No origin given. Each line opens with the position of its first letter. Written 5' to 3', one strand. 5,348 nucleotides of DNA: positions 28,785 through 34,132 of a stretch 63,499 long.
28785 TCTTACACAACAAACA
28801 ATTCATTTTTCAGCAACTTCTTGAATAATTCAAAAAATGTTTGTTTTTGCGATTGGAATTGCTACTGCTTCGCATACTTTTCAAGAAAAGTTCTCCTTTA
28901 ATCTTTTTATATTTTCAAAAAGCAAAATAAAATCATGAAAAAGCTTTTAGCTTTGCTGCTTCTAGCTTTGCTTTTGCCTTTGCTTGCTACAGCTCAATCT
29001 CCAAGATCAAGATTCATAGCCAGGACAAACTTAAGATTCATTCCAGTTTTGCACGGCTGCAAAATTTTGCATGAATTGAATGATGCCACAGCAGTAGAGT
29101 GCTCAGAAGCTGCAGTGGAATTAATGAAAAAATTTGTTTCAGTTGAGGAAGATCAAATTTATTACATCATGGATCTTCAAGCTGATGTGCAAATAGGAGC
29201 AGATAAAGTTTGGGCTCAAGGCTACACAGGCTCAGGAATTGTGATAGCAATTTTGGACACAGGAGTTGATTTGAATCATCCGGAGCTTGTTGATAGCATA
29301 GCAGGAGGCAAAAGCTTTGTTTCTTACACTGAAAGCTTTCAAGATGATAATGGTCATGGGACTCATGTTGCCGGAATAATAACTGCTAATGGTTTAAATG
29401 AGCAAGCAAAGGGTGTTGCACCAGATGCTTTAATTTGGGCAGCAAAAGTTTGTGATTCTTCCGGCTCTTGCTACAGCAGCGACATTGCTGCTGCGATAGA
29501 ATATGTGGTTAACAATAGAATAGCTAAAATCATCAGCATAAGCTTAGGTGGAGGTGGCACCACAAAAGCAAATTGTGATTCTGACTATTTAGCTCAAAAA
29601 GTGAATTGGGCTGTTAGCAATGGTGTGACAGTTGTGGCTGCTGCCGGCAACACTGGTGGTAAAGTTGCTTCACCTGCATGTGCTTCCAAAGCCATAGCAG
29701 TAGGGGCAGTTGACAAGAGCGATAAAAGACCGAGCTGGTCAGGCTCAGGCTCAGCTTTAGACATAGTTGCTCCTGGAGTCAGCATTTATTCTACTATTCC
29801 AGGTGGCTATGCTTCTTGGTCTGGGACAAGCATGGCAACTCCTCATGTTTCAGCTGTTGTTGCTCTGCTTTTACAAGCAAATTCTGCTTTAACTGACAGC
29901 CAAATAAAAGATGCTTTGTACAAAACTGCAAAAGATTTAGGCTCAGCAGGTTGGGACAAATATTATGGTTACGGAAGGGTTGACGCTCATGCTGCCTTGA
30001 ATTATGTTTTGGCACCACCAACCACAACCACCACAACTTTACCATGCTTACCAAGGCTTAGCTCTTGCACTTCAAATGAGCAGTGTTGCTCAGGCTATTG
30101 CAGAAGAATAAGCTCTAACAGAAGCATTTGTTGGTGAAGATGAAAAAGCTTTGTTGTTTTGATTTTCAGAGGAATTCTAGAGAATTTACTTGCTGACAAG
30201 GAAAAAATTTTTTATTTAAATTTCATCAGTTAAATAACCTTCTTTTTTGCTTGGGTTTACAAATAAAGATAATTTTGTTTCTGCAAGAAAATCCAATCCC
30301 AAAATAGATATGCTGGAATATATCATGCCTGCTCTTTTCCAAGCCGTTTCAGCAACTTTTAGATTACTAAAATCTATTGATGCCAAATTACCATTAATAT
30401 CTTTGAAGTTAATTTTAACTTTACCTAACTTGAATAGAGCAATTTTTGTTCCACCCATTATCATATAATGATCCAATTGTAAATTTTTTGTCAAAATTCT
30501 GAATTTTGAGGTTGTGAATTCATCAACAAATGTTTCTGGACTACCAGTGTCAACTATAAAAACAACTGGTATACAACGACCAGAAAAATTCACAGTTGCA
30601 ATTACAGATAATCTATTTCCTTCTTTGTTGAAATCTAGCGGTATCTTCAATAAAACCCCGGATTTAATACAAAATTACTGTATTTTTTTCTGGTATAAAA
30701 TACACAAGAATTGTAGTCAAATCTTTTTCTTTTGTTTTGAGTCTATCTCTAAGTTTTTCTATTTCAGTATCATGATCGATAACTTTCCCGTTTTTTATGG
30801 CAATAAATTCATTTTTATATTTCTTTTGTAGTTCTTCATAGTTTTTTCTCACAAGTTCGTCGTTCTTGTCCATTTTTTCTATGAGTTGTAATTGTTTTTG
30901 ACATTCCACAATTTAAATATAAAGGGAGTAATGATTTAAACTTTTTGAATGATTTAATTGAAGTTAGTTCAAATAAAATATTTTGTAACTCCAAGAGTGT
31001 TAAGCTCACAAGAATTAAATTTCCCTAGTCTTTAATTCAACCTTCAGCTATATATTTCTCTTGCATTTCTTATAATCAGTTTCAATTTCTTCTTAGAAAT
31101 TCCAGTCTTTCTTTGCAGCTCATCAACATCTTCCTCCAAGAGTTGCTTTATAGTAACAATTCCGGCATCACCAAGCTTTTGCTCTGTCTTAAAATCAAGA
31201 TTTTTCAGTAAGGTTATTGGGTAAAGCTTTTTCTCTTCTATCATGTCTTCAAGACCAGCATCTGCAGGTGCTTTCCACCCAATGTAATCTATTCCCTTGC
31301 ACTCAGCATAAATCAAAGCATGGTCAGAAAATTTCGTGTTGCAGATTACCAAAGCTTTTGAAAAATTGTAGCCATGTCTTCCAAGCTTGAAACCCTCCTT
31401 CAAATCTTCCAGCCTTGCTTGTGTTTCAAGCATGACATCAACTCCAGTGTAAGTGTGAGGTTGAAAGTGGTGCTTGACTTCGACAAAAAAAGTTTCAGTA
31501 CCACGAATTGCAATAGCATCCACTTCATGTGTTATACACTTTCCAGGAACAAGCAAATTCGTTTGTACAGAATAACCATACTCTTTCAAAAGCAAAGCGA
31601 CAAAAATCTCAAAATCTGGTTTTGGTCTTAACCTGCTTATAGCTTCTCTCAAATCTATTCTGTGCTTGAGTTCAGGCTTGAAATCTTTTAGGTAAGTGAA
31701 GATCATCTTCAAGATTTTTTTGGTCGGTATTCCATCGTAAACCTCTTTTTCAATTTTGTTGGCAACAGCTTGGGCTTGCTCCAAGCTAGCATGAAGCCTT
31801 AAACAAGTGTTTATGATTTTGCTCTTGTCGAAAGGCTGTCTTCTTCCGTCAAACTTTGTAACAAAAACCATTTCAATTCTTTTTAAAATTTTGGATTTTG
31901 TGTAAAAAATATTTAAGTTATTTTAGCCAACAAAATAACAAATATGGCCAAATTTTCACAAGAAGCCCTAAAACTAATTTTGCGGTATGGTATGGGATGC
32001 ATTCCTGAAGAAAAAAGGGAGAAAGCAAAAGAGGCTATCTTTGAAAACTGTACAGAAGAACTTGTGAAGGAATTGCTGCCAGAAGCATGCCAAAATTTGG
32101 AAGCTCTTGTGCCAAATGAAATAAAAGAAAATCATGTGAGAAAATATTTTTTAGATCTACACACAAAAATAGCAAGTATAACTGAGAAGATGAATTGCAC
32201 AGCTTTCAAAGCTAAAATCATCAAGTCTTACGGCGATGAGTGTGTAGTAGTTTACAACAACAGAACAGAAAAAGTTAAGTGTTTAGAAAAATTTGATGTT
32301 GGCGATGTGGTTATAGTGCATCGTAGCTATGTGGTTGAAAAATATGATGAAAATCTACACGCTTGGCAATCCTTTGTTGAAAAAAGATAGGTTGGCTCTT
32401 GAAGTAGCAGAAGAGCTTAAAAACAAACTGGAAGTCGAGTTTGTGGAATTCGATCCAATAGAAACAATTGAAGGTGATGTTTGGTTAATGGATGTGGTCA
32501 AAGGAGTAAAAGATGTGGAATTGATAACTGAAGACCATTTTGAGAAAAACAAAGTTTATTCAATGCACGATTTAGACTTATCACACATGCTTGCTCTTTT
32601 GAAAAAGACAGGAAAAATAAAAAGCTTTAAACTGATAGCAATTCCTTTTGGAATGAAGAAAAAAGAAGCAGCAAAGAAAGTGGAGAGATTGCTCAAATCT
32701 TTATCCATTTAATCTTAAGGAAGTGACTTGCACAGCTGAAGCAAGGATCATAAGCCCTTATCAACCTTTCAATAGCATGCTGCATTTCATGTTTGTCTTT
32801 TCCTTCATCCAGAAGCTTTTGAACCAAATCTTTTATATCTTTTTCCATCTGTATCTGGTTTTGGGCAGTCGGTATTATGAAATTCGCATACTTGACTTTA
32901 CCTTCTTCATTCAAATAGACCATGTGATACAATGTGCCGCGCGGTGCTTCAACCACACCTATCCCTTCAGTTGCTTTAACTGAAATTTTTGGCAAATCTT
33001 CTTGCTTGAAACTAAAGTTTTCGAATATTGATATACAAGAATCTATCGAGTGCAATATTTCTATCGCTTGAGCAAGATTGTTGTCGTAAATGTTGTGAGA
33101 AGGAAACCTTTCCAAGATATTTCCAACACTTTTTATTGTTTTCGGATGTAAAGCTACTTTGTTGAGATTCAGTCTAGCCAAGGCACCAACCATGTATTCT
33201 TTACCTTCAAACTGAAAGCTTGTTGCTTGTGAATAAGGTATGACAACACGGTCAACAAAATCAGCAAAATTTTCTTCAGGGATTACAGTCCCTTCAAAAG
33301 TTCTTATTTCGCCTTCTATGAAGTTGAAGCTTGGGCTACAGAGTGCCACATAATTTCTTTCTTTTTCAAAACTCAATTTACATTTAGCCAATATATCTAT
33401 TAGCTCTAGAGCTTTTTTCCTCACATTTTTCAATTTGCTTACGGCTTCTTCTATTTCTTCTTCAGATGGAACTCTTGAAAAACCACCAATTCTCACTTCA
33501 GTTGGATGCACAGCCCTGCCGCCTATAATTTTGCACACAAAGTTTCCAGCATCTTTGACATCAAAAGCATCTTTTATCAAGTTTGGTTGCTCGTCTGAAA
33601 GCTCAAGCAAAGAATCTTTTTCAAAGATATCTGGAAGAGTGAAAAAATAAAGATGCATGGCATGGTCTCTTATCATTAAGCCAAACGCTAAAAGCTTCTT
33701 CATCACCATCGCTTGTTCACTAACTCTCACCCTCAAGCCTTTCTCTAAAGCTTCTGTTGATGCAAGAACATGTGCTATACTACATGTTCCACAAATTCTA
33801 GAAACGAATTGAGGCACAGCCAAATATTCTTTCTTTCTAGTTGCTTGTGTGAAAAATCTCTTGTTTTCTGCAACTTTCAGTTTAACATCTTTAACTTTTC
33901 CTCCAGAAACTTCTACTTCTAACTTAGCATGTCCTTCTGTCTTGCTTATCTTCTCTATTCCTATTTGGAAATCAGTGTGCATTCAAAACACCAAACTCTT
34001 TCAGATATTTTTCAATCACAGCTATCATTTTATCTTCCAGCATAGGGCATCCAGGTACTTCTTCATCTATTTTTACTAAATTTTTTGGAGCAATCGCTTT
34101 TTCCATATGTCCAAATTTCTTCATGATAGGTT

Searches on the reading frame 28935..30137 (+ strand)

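Call 47: search_protein_families(library=ncbifam, proteins=[window:28935-30137:+], max_evalue=1e-10)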
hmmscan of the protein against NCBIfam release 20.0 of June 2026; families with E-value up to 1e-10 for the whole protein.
window:28935-30137:+ (400 aa): 8 families
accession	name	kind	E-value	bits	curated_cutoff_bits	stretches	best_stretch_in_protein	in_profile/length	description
TIGR03921.1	T7SS_mycosin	equivalog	2.7e-57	194.5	278.75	1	89-365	3-295/353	type VII secretion-associated serine protease mycosin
NF033595.1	denti_PrtP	equivalog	1e-31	110.3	300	1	213-358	349-505/606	dentilisin complex serine proteinase subunit PrtP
TIGR03895.1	protease_PatA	subfamily_domain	3.5e-20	72.3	421.05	1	141-334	1-202/606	PatA/PatG family cyanobactin maturation protease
NF049966.1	QH_SP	equivalog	1.3e-19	70.4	165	1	104-334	2-213/219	subtilisin-like serine protease QhpE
NF040809.1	germ_prot_CspBA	exception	2.3e-16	58.7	1250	0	244-315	396-475/1099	bifunctional germination protease/germinant receptor pseudoprotease CspBA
NF051851.1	AtpSerPepEprS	equivalog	1.1e-15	56.7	1700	0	231-337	225-342/988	autotransporter serine peptidase EprS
NF040553.1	SGO_0316_fam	subfamily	2.7e-11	41.9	1400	0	276-315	670-710/1486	SGO_0316/SGO_0317 family LPXTG-anchored serine peptidase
NF040808.2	CspC_non_triad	exception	9e-11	40.9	675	0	136-241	164-278/556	bile acid germinant receptor pseudoprotease CspC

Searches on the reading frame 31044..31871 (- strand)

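Call 104: search_protein_families(library=pfam, proteins=[window:31044-31871:-], max_evalue=0.00001)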
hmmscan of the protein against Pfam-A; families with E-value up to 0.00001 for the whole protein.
window:31044-31871:- (275 aa): 4 families
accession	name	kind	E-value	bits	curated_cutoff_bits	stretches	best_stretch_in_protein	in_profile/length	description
PF22357.2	AF1548-like_C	-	1e-11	45.2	23.9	1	217-273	1-55/56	AF1548-like, C-terminal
PF03477.21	ATP-cone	-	4.2e-09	37.2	25.8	1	3-75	2-83/88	ATP cone domain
PF14520.12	HHH_5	-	1e-06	29.6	27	1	228-272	13-57/57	Helix-hairpin-helix domain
PF04471.18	Mrr_cat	-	9.2e-06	26.2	21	0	85-194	7-103/115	Restriction endonuclease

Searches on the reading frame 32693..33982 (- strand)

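Call 47: search_protein_families(library=ncbifam, proteins=[window:32693-33982:-], max_evalue=1e-10)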
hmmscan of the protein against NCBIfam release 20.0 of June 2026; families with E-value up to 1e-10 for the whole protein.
window:32693-33982:- (429 aa): 8 families
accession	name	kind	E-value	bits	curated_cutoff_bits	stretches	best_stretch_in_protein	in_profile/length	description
NF040828.1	sulfhyd_ShyA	equivalog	1.8e-82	277.5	700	1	7-423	3-414/415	NAD(P)-dependent hydrogenase/sulfhydrogenase 2 subunit alpha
NF040832.1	sulfhyd_HydA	equivalog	5.1e-66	223.5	880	1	7-423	5-425/426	NADPH-dependent hydrogenase/sulfhydrogenase 1 subunit alpha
NF041785.2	VhuA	equivalog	1.1e-42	146.1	800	1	7-390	4-416/418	F420-non-reducing hydrogenase Vhu subunit A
TIGR03295.1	frhA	equivalog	9.2e-42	143.4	392.5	2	7-200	5-194/412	coenzyme F420 hydrogenase subunit alpha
NF033181.1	NiFeSe_hydrog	equivalog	5.1e-38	131.2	600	2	6-135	3-131/507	nickel-dependent hydrogenase large subunit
NF045518.1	H2_NiFeSe_large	exception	4e-36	124.9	780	2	6-189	3-200/485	NiFeSe hydrogenase large subunit HysA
NF007778.0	PRK10467.1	equivalog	1.5e-19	69.7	969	0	6-126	4-123/567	hydrogenase 2 large subunit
NF007550.0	PRK10170.1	equivalog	5.2e-17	61.5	1101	0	9-115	21-127/597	Ni/Fe-hydrogenase large subunit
